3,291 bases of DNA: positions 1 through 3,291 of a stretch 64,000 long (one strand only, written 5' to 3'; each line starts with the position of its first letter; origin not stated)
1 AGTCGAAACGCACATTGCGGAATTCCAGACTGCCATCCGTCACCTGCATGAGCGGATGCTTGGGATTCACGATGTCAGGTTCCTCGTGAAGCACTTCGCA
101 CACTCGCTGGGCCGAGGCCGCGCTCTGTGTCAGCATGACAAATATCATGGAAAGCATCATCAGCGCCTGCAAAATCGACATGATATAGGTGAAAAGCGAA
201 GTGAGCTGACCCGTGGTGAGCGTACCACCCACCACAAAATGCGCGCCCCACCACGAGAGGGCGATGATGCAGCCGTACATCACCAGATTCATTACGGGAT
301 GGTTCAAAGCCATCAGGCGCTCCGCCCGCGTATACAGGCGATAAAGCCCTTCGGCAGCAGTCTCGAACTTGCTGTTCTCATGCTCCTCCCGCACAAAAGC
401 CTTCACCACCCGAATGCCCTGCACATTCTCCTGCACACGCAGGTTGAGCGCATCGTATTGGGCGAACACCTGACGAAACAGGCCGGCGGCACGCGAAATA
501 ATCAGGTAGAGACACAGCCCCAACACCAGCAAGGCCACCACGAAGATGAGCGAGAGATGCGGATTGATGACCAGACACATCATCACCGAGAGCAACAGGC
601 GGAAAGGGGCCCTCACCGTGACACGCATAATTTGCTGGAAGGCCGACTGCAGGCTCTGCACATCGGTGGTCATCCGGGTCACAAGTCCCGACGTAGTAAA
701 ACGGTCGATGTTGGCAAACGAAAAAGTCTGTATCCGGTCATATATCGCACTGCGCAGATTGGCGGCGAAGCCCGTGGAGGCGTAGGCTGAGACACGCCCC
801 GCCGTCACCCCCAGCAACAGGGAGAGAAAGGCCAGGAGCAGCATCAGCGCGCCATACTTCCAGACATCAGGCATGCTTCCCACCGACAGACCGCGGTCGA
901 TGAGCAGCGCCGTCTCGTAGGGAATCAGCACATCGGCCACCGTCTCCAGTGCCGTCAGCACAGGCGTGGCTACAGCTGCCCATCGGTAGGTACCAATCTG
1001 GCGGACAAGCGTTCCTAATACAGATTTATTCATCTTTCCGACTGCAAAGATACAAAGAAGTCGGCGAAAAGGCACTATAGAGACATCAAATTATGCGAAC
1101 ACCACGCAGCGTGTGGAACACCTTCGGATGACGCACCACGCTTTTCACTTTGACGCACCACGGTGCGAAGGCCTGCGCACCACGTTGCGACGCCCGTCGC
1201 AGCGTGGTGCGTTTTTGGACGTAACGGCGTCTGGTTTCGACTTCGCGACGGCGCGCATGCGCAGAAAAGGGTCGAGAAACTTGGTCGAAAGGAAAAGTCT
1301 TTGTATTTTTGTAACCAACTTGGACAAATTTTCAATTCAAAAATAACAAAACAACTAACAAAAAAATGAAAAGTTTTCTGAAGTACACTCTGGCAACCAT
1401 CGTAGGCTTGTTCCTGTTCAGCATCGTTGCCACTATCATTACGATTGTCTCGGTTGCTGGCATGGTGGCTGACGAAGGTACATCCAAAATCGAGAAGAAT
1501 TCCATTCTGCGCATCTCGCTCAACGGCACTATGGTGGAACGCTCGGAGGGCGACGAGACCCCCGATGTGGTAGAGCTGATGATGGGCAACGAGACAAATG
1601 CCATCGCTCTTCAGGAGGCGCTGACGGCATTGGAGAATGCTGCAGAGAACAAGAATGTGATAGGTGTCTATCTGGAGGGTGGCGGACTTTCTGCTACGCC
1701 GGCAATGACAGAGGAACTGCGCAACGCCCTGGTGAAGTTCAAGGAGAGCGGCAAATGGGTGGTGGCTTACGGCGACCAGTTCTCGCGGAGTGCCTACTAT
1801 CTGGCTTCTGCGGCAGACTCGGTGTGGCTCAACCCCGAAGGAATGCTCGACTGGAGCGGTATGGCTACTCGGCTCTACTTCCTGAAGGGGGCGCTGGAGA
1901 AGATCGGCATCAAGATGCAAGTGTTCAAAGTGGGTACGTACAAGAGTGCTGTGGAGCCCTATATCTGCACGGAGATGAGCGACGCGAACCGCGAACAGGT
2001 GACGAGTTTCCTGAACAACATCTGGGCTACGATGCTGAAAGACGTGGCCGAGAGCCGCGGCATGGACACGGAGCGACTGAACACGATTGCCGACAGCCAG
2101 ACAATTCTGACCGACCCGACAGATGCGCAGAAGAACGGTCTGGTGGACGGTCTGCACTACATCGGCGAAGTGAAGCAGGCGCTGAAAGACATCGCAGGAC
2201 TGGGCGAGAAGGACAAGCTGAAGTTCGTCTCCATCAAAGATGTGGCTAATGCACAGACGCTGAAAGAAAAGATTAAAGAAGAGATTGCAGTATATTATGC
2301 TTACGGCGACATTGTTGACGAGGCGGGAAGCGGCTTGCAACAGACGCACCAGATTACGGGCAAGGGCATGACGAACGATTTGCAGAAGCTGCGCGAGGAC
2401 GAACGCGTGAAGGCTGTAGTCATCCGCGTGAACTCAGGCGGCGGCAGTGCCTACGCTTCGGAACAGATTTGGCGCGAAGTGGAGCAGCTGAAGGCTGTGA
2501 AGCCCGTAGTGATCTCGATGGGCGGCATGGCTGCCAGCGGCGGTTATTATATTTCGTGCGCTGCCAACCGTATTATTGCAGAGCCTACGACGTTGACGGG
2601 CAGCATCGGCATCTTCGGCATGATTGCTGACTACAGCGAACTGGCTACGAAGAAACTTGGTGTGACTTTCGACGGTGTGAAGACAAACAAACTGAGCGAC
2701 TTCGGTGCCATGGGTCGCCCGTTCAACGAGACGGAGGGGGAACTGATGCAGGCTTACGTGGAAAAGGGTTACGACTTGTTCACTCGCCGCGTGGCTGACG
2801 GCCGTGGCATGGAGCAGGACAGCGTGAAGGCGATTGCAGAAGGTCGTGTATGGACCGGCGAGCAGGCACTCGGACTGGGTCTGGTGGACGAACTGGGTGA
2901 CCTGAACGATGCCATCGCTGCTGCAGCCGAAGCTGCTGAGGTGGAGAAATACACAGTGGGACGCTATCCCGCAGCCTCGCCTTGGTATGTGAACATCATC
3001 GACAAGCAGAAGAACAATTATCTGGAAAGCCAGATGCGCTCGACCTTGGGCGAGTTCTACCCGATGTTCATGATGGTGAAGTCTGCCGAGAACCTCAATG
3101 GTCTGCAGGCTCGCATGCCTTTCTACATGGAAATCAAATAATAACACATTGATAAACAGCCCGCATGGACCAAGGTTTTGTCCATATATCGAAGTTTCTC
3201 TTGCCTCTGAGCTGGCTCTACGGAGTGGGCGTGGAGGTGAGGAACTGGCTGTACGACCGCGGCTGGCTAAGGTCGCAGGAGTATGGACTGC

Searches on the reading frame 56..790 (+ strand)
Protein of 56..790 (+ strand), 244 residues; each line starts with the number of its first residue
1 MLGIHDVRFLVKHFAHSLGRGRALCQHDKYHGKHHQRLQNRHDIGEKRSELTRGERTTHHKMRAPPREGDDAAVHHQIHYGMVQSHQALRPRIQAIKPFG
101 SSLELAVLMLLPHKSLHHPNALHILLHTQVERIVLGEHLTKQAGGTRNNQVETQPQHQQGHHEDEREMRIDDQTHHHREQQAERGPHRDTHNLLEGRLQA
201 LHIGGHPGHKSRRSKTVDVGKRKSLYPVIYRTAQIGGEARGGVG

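Call 12: search_protein_families(library=pfam, proteins=[window:56-790:+])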
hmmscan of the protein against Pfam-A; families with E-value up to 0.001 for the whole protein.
window:56-790:+ (244 aa): 0 families

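Call 47: find_encoding_contigs(protein=window:56-790:+, flank=10000, max_places=6)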
Protein window:56-790:+ (244 aa): no gene with exactly this product is on record in the collection.

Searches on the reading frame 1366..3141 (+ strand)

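Call 12: search_protein_families(library=pfam, proteins=[window:1366-3141:+])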
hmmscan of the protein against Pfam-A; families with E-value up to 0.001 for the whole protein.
window:1366-3141:+ (591 aa): 3 families
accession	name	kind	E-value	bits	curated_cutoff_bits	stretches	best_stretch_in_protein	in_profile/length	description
PF01343.23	Peptidase_S49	-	1.7e-82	275.4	24.9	2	374-526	2-153/154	Peptidase family S49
PF00574.28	CLP_protease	-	3.4e-06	27.5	20.2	1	333-401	31-97/182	Clp protease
PF25145.1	NfeD1b_N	-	2.8e-05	24.2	40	0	344-416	27-97/189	NfeD1b, N-terminal domain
